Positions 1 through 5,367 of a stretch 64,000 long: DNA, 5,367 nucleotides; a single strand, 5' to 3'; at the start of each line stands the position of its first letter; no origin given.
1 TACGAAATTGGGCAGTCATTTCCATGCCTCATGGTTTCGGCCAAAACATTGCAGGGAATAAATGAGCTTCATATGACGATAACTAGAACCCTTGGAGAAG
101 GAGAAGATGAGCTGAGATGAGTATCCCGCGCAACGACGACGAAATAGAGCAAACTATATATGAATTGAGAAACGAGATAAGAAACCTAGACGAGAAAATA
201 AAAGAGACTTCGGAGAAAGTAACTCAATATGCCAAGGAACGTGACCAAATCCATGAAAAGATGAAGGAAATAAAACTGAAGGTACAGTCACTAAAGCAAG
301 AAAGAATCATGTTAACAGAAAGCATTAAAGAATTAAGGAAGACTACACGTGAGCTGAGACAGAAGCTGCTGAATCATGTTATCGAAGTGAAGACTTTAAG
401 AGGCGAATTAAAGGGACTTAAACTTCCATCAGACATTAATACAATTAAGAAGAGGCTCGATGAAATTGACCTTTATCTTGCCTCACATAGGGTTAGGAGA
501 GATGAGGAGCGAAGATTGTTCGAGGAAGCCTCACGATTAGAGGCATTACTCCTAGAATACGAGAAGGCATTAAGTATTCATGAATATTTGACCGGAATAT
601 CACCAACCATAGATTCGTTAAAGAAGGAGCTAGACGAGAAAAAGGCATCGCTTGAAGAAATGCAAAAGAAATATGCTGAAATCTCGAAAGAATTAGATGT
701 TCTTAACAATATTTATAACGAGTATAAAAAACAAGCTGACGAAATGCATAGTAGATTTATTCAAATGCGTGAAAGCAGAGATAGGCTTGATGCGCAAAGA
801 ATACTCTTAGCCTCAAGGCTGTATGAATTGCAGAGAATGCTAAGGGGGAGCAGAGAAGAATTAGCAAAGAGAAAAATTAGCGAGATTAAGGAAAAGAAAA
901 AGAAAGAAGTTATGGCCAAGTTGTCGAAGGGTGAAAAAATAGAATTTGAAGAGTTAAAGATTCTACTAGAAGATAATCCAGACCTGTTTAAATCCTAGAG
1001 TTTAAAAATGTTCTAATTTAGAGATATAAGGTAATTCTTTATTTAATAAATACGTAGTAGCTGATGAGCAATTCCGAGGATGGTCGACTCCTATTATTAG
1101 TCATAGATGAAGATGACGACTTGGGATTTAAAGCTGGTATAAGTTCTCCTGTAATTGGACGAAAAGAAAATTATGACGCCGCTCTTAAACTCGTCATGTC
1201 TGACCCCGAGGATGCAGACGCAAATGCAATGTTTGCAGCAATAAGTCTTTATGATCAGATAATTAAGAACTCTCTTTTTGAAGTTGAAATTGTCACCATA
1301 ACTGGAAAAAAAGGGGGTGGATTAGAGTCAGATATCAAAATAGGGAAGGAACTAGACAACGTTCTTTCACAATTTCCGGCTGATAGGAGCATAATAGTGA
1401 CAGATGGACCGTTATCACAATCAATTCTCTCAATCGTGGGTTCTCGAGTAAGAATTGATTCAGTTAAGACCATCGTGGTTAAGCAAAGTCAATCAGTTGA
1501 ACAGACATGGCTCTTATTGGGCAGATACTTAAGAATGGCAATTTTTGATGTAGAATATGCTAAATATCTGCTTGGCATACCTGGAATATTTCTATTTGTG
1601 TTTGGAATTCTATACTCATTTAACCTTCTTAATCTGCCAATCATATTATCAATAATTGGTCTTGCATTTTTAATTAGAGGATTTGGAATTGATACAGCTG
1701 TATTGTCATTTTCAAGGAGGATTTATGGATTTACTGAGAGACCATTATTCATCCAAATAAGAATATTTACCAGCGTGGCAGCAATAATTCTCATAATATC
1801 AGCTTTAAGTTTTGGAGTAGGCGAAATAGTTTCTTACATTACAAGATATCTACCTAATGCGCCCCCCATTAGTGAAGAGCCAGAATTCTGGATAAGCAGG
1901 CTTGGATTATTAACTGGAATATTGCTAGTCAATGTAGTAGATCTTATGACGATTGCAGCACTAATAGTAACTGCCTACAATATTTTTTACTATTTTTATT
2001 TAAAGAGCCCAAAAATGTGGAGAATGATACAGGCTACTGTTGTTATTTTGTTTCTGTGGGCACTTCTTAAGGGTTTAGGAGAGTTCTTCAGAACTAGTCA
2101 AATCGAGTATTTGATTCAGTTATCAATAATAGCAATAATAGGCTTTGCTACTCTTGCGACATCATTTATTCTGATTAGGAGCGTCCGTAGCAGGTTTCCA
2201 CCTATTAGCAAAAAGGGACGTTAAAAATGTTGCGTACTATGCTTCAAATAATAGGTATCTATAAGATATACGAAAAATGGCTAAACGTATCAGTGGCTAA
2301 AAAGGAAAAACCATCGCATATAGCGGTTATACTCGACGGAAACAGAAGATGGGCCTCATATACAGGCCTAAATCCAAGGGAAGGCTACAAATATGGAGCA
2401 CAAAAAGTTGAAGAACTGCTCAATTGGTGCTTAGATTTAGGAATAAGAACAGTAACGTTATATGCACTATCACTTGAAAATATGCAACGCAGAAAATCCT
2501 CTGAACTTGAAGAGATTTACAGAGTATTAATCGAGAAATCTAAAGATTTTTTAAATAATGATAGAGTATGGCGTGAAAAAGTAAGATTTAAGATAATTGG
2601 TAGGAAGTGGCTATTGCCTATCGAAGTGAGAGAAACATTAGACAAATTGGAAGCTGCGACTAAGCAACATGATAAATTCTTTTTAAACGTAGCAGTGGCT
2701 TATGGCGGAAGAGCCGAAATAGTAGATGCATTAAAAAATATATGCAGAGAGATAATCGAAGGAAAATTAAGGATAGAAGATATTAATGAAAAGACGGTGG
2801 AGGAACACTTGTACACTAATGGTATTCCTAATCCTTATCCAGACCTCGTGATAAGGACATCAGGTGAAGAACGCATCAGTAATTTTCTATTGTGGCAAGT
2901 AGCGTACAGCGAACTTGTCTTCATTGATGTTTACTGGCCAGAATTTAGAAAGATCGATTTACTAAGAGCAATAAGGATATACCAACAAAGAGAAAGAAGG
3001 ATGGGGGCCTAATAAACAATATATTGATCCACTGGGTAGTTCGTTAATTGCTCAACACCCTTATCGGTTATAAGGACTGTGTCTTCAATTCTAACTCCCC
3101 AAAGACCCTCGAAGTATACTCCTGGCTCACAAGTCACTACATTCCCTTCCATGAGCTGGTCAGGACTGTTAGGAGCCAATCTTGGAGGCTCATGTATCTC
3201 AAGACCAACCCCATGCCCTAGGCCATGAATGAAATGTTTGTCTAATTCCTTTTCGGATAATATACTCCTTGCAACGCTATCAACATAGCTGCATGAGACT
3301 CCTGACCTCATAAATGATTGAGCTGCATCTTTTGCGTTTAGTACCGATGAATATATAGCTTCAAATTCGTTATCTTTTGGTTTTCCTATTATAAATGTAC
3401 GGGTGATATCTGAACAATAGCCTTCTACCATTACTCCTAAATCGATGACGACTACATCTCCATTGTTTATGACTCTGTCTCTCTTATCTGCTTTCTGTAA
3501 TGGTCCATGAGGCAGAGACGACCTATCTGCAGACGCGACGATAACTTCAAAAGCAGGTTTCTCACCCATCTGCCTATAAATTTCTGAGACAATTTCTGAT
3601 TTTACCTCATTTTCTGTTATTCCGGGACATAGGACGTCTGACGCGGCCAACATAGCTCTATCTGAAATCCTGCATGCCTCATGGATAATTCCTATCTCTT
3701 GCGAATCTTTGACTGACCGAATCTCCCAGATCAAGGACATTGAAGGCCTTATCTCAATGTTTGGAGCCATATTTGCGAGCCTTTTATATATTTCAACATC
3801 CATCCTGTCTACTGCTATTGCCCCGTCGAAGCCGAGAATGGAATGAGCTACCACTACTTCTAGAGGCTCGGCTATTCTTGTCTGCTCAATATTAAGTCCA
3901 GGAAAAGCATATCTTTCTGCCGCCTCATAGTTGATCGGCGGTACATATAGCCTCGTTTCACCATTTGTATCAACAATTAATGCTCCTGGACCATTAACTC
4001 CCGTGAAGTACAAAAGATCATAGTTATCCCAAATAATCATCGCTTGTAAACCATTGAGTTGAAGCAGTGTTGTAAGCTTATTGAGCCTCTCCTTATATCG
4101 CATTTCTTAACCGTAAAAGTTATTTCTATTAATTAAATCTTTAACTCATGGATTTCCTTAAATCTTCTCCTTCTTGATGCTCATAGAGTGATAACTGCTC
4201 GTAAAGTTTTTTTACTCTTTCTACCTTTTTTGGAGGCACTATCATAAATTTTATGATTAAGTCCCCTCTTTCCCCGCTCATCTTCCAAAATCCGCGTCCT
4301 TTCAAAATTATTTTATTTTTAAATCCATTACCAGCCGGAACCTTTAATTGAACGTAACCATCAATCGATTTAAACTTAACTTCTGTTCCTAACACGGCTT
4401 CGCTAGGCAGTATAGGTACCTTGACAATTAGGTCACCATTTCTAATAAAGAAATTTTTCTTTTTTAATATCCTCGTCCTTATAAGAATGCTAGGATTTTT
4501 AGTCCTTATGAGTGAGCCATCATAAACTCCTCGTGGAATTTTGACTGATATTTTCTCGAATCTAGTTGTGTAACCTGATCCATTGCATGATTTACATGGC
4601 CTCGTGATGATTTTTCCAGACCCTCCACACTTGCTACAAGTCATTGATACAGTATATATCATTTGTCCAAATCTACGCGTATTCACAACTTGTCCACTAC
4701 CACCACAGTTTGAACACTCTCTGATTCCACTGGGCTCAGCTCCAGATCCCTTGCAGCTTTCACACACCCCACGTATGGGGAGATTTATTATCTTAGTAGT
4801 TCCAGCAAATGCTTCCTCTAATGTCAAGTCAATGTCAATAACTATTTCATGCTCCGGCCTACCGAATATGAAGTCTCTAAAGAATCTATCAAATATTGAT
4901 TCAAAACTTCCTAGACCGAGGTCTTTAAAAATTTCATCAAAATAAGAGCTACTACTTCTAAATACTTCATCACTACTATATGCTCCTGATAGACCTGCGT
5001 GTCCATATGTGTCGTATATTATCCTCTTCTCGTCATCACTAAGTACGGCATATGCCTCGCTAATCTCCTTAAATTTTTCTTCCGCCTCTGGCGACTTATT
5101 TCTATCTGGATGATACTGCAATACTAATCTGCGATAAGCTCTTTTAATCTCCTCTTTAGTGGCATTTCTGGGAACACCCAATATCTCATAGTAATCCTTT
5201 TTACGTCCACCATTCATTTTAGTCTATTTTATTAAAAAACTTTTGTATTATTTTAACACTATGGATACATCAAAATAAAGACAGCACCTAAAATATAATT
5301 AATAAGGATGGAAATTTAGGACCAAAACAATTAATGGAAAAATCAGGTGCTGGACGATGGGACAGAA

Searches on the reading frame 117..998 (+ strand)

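Call 46: search_protein_families(library=pfam, proteins=[window:117-998:+], max_evalue=0.001)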
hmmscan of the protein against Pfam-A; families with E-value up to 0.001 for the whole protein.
window:117-998:+ (293 aa): 3 families
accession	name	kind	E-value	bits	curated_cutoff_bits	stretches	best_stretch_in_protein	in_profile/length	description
PF06103.16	DUF948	-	0.0003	21.3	37.2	0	161-202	17-58/89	Bacterial protein of unknown function (DUF948)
PF06160.17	EzrA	-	0.00065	18.6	39.6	0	12-106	344-438/557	Septation ring formation regulator, EzrA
PF13851.11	GAS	-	0.00081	19.3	32.3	0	8-118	50-162/200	Growth-arrest specific micro-tubule binding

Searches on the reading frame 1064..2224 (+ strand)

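Call 46: search_protein_families(library=pfam, proteins=[window:1064-2224:+], max_evalue=0.001)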
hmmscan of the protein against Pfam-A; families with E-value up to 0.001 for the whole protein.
window:1064-2224:+ (386 aa): 1 family
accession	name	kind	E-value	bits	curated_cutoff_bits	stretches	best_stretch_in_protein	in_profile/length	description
PF04123.18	DUF373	-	6.8e-80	269.5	28.3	1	8-358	1-331/335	Domain of unknown function (DUF373)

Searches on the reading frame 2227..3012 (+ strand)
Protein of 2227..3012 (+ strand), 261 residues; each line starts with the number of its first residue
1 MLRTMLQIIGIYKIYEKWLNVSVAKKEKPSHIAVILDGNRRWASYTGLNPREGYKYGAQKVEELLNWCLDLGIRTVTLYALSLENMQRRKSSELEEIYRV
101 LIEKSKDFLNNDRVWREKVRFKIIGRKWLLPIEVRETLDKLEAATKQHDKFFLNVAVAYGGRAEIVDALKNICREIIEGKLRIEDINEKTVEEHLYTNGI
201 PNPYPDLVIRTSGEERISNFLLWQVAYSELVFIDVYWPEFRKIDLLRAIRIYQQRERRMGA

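Call 10: search_protein_families(library=pfam, proteins=[window:2227-3012:+], max_evalue=0.01)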
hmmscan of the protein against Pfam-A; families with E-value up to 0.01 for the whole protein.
window:2227-3012:+ (261 aa): 2 families
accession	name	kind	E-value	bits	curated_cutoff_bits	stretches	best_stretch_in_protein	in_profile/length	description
PF01255.24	Prenyltransf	-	7.8e-75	251.6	27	1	35-260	1-219/219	Putative undecaprenyl diphosphate synthase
PF22462.2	Ctf19_RWD2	-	0.0096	16.5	26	0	186-225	27-65/77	Ctf19, second RWD domain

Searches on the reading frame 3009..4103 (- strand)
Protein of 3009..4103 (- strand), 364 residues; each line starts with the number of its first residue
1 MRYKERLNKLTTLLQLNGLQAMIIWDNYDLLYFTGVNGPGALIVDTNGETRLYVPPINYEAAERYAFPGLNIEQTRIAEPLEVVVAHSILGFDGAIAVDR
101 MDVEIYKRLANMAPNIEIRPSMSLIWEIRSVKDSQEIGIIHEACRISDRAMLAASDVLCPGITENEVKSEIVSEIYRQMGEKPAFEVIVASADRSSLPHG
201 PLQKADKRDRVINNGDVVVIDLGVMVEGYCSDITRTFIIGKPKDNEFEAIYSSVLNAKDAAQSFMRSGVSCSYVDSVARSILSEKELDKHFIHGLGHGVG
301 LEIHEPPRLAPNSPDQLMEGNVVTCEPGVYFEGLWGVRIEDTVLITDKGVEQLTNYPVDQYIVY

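Call 10: search_protein_families(library=pfam, proteins=[window:3009-4103:-], max_evalue=0.01)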
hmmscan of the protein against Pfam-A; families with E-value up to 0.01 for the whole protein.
window:3009-4103:- (364 aa): 2 families
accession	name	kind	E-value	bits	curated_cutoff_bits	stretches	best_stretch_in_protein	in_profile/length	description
PF00557.29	Peptidase_M24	-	1.9e-60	204.6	23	1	140-347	3-208/208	Metallopeptidase family M24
PF01321.24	Creatinase_N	-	9.9e-12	45.9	22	1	6-131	1-128/128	Creatinase/Prolidase N-terminal domain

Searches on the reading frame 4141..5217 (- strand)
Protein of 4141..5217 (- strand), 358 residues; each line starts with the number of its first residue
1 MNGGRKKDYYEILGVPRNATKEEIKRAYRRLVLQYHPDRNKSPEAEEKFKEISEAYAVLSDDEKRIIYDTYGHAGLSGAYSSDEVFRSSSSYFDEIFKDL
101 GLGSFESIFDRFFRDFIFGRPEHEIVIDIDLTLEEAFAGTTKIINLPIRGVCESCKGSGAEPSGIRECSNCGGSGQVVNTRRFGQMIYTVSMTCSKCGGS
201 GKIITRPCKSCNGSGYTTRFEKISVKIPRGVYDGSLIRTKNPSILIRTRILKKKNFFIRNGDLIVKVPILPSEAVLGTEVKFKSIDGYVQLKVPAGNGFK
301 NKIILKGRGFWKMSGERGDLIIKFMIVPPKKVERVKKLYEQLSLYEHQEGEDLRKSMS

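Call 10: search_protein_families(library=pfam, proteins=[window:4141-5217:-], max_evalue=0.01)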
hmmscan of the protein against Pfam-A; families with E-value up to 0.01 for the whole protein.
window:4141-5217:- (358 aa): 4 families
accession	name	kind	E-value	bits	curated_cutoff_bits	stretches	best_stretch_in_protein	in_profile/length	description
PF00226.36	DnaJ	-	2.7e-29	101.5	27.8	1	8-69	1-63/63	DnaJ domain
PF01556.23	DnaJ_C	-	6.8e-23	81.8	26.6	1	126-329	2-152/152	DnaJ C terminal domain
PF00684.25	DnaJ_CXXCXGXG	-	3.1e-15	56.6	32.7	1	152-215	1-65/65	DnaJ central domain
PF25436.1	BSD2_CRD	-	0.00048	20.7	27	1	151-219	4-62/69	BSD2 cysteine rich domain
